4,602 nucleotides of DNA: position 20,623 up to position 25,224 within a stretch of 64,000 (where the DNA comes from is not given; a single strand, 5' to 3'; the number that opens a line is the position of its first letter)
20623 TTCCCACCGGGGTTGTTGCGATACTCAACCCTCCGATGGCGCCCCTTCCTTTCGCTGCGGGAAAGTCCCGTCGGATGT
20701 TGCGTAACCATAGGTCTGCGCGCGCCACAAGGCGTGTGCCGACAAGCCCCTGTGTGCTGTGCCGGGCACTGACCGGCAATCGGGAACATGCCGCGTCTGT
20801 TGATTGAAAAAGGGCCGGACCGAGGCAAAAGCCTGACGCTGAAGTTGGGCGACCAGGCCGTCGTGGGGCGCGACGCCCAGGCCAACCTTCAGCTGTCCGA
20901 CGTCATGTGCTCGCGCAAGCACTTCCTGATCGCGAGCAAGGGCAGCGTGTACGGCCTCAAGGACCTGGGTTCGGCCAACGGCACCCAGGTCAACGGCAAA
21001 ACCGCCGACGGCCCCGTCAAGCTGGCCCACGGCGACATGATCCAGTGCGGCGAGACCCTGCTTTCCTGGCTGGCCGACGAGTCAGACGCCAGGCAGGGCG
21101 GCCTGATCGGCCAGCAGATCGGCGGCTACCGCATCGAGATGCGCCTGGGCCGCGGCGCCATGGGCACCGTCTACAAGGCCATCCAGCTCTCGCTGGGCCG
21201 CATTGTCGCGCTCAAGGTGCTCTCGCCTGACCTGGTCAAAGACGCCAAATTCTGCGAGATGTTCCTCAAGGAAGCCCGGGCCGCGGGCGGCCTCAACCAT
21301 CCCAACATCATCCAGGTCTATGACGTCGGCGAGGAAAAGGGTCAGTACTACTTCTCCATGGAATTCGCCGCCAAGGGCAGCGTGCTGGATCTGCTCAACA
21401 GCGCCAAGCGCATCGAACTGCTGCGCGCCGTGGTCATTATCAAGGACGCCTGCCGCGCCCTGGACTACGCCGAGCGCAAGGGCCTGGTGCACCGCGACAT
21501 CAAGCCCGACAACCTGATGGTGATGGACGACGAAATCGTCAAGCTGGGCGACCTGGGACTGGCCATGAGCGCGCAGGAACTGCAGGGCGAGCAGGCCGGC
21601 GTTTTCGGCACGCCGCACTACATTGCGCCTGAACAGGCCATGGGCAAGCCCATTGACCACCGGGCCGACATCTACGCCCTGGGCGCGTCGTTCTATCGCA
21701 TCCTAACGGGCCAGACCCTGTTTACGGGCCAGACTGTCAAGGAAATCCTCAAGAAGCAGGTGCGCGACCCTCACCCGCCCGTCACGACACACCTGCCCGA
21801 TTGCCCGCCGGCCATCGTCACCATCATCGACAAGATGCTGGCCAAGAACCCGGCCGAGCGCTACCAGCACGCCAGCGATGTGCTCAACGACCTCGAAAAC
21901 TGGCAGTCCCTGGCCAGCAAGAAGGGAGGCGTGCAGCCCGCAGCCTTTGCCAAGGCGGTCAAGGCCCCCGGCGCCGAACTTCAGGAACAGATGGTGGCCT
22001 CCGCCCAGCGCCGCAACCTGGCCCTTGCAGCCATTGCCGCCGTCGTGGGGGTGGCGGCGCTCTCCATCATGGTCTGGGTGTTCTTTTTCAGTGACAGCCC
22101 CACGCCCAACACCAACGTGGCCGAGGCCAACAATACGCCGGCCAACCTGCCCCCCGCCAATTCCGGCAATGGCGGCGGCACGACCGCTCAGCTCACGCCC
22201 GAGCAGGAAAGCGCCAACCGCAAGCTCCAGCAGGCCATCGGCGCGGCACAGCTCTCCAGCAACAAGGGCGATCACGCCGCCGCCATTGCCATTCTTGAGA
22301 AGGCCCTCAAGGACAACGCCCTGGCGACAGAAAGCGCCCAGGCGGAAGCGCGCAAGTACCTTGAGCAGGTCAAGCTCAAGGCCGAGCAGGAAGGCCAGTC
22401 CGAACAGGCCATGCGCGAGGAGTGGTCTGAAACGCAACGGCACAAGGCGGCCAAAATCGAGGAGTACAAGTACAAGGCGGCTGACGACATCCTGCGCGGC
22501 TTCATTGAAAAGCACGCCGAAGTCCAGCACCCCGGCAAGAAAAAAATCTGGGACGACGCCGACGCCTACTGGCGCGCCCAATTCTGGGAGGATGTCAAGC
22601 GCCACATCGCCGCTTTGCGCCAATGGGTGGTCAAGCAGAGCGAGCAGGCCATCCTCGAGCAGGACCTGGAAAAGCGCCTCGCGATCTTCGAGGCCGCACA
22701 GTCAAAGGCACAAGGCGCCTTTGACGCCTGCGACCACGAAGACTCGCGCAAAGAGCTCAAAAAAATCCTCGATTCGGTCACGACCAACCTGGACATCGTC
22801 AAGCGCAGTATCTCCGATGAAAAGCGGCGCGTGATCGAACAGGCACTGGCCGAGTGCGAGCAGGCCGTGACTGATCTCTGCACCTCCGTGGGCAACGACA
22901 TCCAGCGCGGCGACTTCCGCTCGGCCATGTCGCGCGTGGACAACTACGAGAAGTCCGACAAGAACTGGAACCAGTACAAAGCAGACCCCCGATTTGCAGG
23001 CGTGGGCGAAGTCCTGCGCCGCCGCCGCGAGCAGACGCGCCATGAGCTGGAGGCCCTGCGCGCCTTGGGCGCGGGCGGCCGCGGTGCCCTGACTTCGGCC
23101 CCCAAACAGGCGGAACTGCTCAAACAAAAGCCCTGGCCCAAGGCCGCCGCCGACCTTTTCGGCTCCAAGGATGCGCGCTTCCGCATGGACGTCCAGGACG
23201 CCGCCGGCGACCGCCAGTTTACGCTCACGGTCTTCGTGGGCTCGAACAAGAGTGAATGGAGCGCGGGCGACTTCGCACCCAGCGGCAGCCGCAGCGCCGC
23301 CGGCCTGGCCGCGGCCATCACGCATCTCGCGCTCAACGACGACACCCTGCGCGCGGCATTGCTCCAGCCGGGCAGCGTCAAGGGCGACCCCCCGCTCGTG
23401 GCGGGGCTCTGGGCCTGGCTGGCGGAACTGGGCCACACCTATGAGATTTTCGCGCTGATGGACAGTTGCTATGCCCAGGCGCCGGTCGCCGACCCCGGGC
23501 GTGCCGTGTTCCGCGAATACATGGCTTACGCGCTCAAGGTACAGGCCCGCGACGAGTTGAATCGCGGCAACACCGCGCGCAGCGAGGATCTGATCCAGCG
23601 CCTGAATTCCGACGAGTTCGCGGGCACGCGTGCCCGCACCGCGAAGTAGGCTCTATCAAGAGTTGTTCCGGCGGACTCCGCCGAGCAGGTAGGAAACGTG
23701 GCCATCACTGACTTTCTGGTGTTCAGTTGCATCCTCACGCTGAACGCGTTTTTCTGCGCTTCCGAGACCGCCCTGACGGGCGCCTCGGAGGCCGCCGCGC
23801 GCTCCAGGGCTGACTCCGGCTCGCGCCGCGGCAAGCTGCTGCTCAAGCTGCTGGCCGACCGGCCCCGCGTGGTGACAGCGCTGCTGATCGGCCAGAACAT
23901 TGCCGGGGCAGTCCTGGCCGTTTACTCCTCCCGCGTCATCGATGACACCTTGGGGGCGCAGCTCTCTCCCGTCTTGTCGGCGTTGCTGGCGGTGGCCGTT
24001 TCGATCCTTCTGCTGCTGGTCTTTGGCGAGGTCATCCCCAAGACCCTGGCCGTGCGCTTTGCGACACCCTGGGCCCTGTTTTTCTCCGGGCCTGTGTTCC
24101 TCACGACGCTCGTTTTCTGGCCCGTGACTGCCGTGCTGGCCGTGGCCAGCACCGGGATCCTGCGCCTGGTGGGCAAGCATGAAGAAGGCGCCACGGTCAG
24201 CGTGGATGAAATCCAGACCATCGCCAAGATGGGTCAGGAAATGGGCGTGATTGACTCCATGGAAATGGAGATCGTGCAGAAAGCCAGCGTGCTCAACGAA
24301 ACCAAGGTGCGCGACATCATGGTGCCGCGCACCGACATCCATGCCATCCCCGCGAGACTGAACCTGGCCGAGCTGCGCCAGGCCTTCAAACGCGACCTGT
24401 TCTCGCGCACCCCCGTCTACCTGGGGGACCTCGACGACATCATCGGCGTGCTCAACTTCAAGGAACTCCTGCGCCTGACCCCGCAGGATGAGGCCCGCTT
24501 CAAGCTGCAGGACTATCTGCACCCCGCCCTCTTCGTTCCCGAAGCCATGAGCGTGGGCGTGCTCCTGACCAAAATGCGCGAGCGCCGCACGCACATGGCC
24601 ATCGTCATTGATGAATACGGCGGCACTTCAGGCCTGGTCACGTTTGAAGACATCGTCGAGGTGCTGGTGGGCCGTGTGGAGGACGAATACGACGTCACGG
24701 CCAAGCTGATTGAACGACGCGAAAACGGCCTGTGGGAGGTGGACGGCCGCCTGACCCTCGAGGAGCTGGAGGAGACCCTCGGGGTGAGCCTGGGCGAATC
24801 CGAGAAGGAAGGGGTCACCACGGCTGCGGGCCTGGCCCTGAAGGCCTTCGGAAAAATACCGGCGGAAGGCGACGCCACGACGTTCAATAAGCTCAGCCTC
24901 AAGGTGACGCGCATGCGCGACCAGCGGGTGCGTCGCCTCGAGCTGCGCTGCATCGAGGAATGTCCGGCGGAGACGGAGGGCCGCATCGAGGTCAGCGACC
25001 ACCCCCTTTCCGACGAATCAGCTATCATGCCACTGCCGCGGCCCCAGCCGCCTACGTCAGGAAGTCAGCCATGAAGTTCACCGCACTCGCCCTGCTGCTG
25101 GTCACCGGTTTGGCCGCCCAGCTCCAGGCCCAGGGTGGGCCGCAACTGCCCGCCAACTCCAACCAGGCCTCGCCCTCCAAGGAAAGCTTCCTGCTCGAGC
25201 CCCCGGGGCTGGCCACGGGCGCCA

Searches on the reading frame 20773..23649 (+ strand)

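Call 63: search_protein_families(library=pfam, proteins=[window:20773-23649:+], max_evalue=0.00001)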
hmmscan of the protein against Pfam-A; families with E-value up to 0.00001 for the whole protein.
window:20773-23649:+ (958 aa): 4 families
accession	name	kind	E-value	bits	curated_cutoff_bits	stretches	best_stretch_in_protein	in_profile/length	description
PF00069.31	Pkinase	-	4.4e-49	167.7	31.7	1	119-368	1-255/263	Protein kinase domain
PF07714.23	PK_Tyr_Ser-Thr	-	2.7e-33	115.8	23.1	1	121-365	3-250/258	Protein tyrosine and serine/threonine kinase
PF00498.31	FHA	-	9.7e-16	58.4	20.7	1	30-93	2-67/67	FHA domain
PF16697.10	Yop-YscD_cpl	-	1.2e-13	51.6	33.2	1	13-97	4-88/94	Inner membrane component of T3SS, cytoplasmic domain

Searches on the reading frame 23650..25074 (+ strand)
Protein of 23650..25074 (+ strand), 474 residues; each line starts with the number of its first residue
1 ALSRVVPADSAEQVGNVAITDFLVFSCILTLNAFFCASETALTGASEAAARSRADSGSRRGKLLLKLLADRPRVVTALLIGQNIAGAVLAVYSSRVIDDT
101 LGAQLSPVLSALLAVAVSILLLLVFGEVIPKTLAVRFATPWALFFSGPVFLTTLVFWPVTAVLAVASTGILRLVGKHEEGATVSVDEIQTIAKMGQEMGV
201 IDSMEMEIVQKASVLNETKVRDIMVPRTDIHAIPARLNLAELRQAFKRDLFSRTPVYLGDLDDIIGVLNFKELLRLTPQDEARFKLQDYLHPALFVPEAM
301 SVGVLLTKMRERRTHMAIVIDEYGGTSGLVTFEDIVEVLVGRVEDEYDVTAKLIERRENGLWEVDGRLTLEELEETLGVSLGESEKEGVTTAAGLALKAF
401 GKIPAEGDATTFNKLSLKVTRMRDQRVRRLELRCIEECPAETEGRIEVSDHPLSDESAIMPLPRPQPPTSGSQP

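Call 15: search_protein_families(library=ncbifam, proteins=[window:23650-25074:+], max_evalue=0.00001)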
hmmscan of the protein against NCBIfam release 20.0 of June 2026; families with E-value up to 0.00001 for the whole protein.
window:23650-25074:+ (474 aa): 4 families
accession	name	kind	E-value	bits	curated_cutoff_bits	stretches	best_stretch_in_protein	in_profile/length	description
TIGR03520.1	GldE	subfamily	7.7e-63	213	376.05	1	28-432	4-405/408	gliding motility-associated protein GldE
NF011675.0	PRK15094.1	equivalog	1.1e-41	143.1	379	1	186-439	35-286/292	CNNM family magnesium/cobalt transport protein CorC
NF008604.1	PRK11573.1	equivalog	4.3e-41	141.2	475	1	24-437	12-421/428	hypothetical protein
NF052568.1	PolamExpPaeASal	equivalog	1.2e-40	139.7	500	1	21-427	4-417/424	polyamine export protein PaeA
